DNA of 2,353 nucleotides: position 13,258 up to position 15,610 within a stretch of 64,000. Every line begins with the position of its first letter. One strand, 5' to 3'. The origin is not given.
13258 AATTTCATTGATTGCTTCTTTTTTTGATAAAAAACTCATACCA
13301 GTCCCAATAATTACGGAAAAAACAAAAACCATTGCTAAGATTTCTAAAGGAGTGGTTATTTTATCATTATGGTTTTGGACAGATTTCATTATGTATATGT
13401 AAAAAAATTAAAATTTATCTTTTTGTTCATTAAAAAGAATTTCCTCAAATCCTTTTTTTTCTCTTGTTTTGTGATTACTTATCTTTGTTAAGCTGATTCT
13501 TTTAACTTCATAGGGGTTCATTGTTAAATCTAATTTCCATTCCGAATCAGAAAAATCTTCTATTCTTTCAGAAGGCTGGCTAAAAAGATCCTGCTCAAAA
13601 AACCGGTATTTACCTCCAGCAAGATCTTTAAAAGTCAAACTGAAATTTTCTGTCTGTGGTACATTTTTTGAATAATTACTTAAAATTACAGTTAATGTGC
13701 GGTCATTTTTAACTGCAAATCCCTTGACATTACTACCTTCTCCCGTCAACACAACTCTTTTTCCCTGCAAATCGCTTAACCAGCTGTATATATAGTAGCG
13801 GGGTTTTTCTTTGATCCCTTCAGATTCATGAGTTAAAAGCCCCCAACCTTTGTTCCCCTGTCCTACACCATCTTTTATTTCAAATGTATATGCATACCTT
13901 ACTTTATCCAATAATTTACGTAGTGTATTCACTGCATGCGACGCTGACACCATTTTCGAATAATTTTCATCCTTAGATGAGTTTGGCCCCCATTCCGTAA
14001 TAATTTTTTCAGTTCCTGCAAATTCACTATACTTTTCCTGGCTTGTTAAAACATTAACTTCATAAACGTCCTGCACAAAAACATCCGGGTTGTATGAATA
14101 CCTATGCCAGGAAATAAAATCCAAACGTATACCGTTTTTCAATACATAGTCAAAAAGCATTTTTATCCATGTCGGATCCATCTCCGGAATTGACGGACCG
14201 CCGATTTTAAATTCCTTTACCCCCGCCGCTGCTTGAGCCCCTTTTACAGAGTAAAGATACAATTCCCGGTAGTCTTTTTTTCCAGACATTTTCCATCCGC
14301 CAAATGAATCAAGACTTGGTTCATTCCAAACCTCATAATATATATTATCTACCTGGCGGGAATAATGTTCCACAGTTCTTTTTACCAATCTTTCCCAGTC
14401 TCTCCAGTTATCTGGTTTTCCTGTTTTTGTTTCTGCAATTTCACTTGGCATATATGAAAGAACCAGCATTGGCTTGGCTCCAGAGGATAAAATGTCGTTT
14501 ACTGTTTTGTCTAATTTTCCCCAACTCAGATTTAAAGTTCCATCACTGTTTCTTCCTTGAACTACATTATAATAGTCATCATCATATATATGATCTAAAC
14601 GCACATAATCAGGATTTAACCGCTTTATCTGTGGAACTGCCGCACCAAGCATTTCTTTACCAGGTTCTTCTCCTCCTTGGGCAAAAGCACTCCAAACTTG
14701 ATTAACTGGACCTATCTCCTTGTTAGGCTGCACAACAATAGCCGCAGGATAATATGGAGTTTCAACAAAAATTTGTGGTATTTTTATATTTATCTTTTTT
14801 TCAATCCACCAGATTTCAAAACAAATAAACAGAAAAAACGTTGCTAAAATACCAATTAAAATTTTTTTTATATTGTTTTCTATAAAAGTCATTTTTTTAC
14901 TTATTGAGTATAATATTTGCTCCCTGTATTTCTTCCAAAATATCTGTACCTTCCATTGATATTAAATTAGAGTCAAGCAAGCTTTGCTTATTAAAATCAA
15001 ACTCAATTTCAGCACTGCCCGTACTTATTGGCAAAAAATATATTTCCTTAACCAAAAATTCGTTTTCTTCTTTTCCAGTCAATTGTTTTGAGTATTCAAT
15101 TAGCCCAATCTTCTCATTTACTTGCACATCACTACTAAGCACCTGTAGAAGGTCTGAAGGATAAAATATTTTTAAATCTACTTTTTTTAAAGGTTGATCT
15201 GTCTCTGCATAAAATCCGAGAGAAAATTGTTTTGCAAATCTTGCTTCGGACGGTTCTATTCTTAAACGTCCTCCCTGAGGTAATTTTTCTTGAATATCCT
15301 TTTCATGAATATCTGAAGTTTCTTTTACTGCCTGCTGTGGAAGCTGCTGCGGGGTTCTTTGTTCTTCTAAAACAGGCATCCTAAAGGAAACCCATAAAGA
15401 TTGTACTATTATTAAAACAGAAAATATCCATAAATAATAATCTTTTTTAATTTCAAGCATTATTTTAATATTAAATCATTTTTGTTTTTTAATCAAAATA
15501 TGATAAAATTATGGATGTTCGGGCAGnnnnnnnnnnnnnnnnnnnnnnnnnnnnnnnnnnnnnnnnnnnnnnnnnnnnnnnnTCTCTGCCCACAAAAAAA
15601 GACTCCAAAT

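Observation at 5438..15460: Cellulosome-like cohesin/dockerin surface-assembly island between the 16S and 23S rRNA genes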

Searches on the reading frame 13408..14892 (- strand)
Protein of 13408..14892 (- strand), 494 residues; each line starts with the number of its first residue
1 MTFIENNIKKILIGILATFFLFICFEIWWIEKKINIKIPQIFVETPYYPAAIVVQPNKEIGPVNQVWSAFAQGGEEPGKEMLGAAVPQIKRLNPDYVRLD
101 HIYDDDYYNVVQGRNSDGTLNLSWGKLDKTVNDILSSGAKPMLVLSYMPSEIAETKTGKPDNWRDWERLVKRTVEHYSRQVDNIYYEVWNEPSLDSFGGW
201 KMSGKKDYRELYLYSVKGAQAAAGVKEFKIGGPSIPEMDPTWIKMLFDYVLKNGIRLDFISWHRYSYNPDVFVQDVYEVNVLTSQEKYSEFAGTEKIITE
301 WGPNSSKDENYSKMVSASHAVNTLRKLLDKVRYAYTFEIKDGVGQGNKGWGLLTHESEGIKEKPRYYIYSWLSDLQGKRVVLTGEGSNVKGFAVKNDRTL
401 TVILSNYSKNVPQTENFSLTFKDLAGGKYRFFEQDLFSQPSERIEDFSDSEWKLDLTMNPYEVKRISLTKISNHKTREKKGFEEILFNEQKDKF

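Call 6: search_protein_families(library=pfam, proteins=[window:13408-14892:-], max_evalue=1)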
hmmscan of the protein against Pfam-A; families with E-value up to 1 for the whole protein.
window:13408-14892:- (494 aa): 1 family
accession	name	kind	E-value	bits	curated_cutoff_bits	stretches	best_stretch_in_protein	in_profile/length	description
PF01229.23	Glyco_hydro_39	-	2e-20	73.5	26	1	91-331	45-302/472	Glycosyl hydrolases family 39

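Call 7: search_protein_families(library=ncbifam, proteins=[window:13408-14892:-], max_evalue=1)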
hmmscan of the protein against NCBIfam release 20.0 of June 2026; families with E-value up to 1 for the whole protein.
window:13408-14892:- (494 aa): 0 families

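Call 9: search_solved_structures(query=window:13408-14892:-, max_evalue=0.01)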
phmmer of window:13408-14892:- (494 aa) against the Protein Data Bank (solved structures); distinct sequences matched with E-value up to 0.01: 11.
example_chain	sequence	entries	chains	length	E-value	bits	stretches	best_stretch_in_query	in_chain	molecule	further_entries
4m29_A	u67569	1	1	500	1.4e-20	76.5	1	58-384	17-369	Beta-xylosidase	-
4ekj_A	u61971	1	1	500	2.7e-20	75.6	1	58-384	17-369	Beta-xylosidase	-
6uqj_A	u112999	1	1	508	8.9e-20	73.9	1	84-386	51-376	Beta-xylosidase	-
8i0x_B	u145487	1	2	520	5.6e-18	67.9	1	70-386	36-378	Glycoside hydrolase family 39 beta-xylosidase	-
8i0j_A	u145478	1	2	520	1.1e-17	67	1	92-386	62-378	Glycoside hydrolase family 39 beta-xylosidase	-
6yyh_A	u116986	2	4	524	1.2e-17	66.9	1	92-283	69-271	Beta-xylosidase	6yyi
1px8_A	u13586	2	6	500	1e-13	53.9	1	126-299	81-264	Beta-xylosidase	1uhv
1w91_A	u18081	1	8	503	1.1e-10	43.9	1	111-268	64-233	BETA-XYLOSIDASE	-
2bs9_A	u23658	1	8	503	1.1e-10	43.9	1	111-268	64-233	BETA-XYLOSIDASE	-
2bfg_A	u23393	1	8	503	7.3e-10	41.1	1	111-268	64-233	BETA-XYLOSIDASE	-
5z3k_A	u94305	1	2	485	3.4e-05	25.7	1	131-305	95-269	glucosidase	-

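Call 11: find_related_loci(query=window:13408-14892:-, collection=genome_contigs, flank=10000)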
Query window:13408-14892:- (494 aa) in genome_contigs; peptide patterns used: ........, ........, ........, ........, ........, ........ (x = any residue, [..] = any of these).
36 stretches matched a pattern; 2 encode a relative of the query (tblastn E <= 1e-3); 2 distinct loci.
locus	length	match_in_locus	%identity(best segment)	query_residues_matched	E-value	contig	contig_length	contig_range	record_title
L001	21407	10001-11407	53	7-473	2e-174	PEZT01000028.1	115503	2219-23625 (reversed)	MAG: Candidatus Beckwithbacteria bacterium CG10_big_fil_rev_8_21_14_0_10_34_10 CG10_8_21_14_0.10_scaffold_103_c, whole g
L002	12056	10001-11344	51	27-472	1e-153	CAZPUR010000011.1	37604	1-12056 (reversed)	MAG TPA_asm: uncultured Pseudomonadales bacterium isolate binchicken_co34_574 genome assembly, contig: NODE_1508_length_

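Call 75: search_solved_structures(query=window:13408-14892:-, max_evalue=1e-15, show_alignments=1)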
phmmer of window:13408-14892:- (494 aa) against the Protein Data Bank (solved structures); distinct sequences matched with E-value up to 1e-15: 6.
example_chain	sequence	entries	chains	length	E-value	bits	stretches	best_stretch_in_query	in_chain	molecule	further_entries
4m29_A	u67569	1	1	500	1.4e-20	76.5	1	58-384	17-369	Beta-xylosidase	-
4ekj_A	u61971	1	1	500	2.7e-20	75.6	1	58-384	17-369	Beta-xylosidase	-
6uqj_A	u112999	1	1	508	8.9e-20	73.9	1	84-386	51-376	Beta-xylosidase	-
8i0x_B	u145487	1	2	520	5.6e-18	67.9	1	70-386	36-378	Glycoside hydrolase family 39 beta-xylosidase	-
8i0j_A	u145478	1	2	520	1.1e-17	67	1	92-386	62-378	Glycoside hydrolase family 39 beta-xylosidase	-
6yyh_A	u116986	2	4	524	1.2e-17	66.9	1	92-283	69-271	Beta-xylosidase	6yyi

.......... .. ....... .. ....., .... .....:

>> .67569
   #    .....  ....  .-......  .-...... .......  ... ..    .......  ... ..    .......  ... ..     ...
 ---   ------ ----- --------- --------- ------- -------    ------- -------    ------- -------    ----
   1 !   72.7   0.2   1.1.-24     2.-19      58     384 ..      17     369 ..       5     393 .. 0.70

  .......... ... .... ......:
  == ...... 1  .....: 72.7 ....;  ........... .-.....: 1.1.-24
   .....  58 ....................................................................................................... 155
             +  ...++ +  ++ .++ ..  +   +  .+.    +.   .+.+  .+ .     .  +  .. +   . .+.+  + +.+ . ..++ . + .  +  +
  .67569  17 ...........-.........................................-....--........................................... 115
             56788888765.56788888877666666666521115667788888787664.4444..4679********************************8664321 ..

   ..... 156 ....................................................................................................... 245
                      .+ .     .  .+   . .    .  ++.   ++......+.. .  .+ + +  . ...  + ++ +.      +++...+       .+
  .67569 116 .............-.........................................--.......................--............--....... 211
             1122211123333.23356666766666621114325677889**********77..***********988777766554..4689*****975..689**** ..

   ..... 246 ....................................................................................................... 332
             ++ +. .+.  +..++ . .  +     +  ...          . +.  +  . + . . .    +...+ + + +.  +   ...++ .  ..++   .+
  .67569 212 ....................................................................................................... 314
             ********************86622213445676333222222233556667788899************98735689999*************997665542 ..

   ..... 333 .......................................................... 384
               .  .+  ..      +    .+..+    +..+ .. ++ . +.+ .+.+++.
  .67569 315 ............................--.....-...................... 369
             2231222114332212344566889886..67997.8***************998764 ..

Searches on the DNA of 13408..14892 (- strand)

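Call 14: search_rna_families(sources=[L001, L002], threshold=gathering)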
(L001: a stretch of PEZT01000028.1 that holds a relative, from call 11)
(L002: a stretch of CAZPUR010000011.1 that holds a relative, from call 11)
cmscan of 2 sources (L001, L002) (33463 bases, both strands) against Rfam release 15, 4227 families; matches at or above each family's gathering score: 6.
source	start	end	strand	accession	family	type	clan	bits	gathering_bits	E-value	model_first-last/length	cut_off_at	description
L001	15044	18219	+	RF02541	LSU_rRNA_bacteria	Gene; rRNA;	CL00112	2407.7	50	0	1-2925/2925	no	Bacterial large subunit ribosomal RNA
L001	13071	14572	+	RF00177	SSU_rRNA_bacteria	Gene; rRNA;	CL00111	1417.3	50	0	1-1533/1533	no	Bacterial small subunit ribosomal RNA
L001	14676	14749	+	RF00005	tRNA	Gene; tRNA;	CL00001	72.8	29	2.8e-14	1-71/71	no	tRNA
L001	14937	15008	+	RF00005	tRNA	Gene; tRNA;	CL00001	67.9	29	6.1e-13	1-71/71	no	tRNA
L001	18271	18386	+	RF00001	5S_rRNA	Gene; rRNA;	CL00113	67.8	38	2e-12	1-120/120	no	5S ribosomal RNA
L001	17536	17812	+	RF00028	Intron_gpI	Intron;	-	57.8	50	2.3e-12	1-253/253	no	Group I catalytic intron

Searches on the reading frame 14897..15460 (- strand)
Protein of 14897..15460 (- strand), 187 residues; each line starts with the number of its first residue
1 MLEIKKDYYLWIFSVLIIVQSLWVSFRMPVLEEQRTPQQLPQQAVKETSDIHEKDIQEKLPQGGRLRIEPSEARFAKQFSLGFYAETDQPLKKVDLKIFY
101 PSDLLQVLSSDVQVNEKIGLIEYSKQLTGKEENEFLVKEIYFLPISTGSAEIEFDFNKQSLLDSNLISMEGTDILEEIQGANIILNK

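Call 6: search_protein_families(library=pfam, proteins=[window:14897-15460:-], max_evalue=1)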
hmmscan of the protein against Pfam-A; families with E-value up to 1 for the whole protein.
window:14897-15460:- (187 aa): 1 family
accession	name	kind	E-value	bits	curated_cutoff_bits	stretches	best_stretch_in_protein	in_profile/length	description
PF23616.1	Ig_GEX2_N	-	0.011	16.3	27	1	108-166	43-101/105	GEX2 N-terminal Ig-like domain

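Call 7: search_protein_families(library=ncbifam, proteins=[window:14897-15460:-], max_evalue=1)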
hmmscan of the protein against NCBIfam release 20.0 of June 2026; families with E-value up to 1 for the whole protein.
window:14897-15460:- (187 aa): 0 families

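Call 30: find_homologous_proteins(query=window:14897-15460:-, max_evalue=0.001)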
Query window:14897-15460:- (187 aa): 2 proteins with E <= 0.001 among 96 candidates.
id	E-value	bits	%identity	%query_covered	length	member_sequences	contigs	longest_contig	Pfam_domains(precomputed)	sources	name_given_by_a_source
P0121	3.3e-114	397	100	100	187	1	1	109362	-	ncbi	-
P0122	1.2e-87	310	80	100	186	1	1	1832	-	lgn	-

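Call 41: find_encoding_contigs(protein=P0122, flank=10000, max_places=5)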
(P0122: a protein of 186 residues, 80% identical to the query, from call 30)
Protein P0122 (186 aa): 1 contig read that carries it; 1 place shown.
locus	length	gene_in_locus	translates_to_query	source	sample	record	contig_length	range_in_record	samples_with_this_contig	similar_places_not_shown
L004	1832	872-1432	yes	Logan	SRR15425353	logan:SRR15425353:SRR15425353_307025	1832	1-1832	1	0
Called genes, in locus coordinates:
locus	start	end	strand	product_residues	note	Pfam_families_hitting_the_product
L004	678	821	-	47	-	-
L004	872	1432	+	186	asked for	-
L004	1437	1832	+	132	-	?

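Call 50: search_solved_structures(query=A3, max_evalue=10)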
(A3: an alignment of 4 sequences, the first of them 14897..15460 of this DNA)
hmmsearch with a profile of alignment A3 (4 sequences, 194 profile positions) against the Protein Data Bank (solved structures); distinct sequences matched with E-value up to 10: 12.
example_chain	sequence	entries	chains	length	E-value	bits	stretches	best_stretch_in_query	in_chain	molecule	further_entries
9fuz_B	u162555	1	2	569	0.47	13.2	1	8-58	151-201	ATP-dependent lipid A-core flippase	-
3b5w_A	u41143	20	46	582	0.49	13.2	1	8-58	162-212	Lipid A export ATP-binding/permease protein msbA | ATP-dependent lipid A-core flippase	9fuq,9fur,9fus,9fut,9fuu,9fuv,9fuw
6bpl_A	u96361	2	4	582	0.49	13.2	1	8-58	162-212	Lipid A export ATP-binding/permease protein MsbA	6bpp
8dmm_A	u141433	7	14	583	0.49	13.2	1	8-58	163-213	ATP-binding transport protein MsbA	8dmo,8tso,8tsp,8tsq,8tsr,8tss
7ph2_A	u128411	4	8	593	0.5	13.1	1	8-58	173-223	ATP-dependent lipid A-core flippase | ATP-binding transport protein multicopy suppressor of htrB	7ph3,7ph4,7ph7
7bcw_A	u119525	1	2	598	0.51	13.1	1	8-58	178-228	ATP-dependent lipid A-core flippase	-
7sel_A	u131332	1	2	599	0.51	13.1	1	8-58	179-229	ATP-dependent lipid A-core flippase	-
6uz2_A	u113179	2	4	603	0.52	13.1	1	8-58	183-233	Lipid A export ATP-binding/permease protein MsbA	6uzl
5ttp_A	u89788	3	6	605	0.52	13.1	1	8-58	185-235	Lipid A export ATP-binding/permease protein MsbA | ATP-dependent lipid A-core flippase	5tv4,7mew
6o30_A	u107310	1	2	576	0.96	12.2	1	8-58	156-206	Lipid A export ATP-binding/permease protein MsbA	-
6bl6_A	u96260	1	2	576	0.98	12.2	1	8-58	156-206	Lipid A export ATP-binding/permease protein MsbA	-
3b5y_A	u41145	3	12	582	0.98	12.2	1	8-58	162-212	Lipid A export ATP-binding/permease protein msbA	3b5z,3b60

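Call 60: predict_structure(alignment_id=A4)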
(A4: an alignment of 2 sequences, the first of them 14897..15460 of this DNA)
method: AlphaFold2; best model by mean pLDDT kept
length: 187 residues; sequences in the alignment: 2
mean_pLDDT: 52.0   pTM: 0.43
mean pLDDT of the five models: 52.0, 33.6, 32.4, 32.2, 29.9
residues with pLDDT >= 90: 0; 70-90: 38; 50-70: 66; < 50: 83
segments of 3 or more residues with pLDDT < 50: 27-64, 72-76, 148-151, 153-187
pLDDT, mean of each block of 10 residues (from residue 1): 62 78 57 36 28 30 50 51 63 64 68 72 71 66 60 41 30 26 24
secondary structure, 60 per line:
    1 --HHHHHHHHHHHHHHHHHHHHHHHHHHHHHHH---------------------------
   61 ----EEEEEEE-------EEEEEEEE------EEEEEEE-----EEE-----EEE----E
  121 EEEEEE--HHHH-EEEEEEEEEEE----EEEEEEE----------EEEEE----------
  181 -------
elements in order: H3-33 E65-71 E79-86 E93-99 E105-107 E113-115 E120-126 H129-132 E134-144 E149-155 E166-170

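Call 63: fold_search(model_id=the predicted structure, library=pdb)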
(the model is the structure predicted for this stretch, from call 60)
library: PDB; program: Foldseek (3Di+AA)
matches with E <= 10: 1633; with E <= 0.001: 24
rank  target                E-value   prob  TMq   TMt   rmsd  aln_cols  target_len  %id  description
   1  1qzn                  6.9e-05  1.00  0.42  0.46   8.8       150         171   11  Crystal Structure Analysis of a type II cohesin domain from the cellulosome of Acetivibrio cellulolyticus (released 2004-09-21)
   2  5k39_A                1.4e-04  1.00  0.41  0.46   4.2       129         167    8  THE TYPE II COHESIN DOCKERIN COMPLEX FROM CLOSTRIDIUM THERMOCELLUM (released 2017-03-29)
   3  5lxv_A                1.9e-04  1.00  0.40  0.43  10.7       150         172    9  Crystal structure of Ruminococcus flavefaciens scaffoldin C cohesin in complex with a dockerin from an uncharacterized (released 2016-10-19)
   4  3l8q_A                2.1e-04  1.00  0.40  0.24   7.2       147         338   11  Structure analysis of the type II cohesin dyad from the adaptor ScaA scaffoldin of Acetivibrio cellulolyticus (released 2010-05-05)
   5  3l8q_D                2.2e-04  1.00  0.39  0.23   4.2       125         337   12  Structure analysis of the type II cohesin dyad from the adaptor ScaA scaffoldin of Acetivibrio cellulolyticus (released 2010-05-05)
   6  5g5d_A                2.5e-04  1.00  0.42  0.48  11.1       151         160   10  Crystal Structure of the CohScaC2-XDocCipA type II complex from Clostridium thermocellum (released 2017-04-05)
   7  4u3s_A                2.6e-04  1.00  0.38  0.42   4.5       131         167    9  Crystal structure of Coh3ScaB-XDoc_M1ScaA complex: A N-terminal interface mutant of type II Cohesin-X-Dockerin complex (released 2015-07-29)
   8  1zv9                  2.8e-04  1.00  0.43  0.46   6.7       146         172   10  Crystal structure analysis of a type II cohesin domain from the cellulosome of Acetivibrio cellulolyticus- SeMet derivat (released 2006-06-13)
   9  3l8q_C                3.1e-04  1.00  0.41  0.24   4.1       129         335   12  Structure analysis of the type II cohesin dyad from the adaptor ScaA scaffoldin of Acetivibrio cellulolyticus (released 2010-05-05)
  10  5lxv_C                3.2e-04  1.00  0.40  0.43  10.6       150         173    9  Crystal structure of Ruminococcus flavefaciens scaffoldin C cohesin in complex with a dockerin from an uncharacterized (released 2016-10-19)
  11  3ghp_A                3.6e-04  1.00  0.41  0.41   3.9       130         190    9  Structure of the second type II cohesin module from the adaptor ScaA scaffoldin of Acetivibrio cellulolyticus (includi (released 2009-06-23)
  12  4ums                  3.8e-04  1.00  0.40  0.47   7.3       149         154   15  The crystal structure of the seventh ScaB type I cohesin from Pseudobacteroides cellulosolvens (released 2015-05-06)
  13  3fnk_A                4.2e-04  1.00  0.41  0.43   5.2       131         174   11  Crystal structure of the second type II cohesin module from the cellulosomal adaptor ScaA scaffoldin of Acetivibrio ce (released 2009-06-23)
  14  3f2l                  5.0e-04  1.00  0.43  0.46   6.7       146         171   11  Crystal structure analysis of the K171A mutation of N-terminal type II cohesin 1 from the cellulosomal ScaB subunit of A (released 2008-12-02)
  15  4fl4_B                5.3e-04  1.00  0.38  0.43   7.2       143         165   10  Scaffoldin conformation and dynamics revealed by a ternary complex from the Clostridium thermocellum cellulosome (released 2012-06-27)
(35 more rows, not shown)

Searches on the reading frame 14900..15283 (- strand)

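Call 52: search_protein_families(library=pfam, proteins=[window:14900-15283:-], max_evalue=10)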
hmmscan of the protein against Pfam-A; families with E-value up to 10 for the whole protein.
seq(128 aa): 1 family
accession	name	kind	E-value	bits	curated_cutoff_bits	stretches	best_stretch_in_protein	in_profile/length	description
PF23616.1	Ig_GEX2_N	-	0.0051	17.4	27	1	49-107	43-101/105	GEX2 N-terminal Ig-like domain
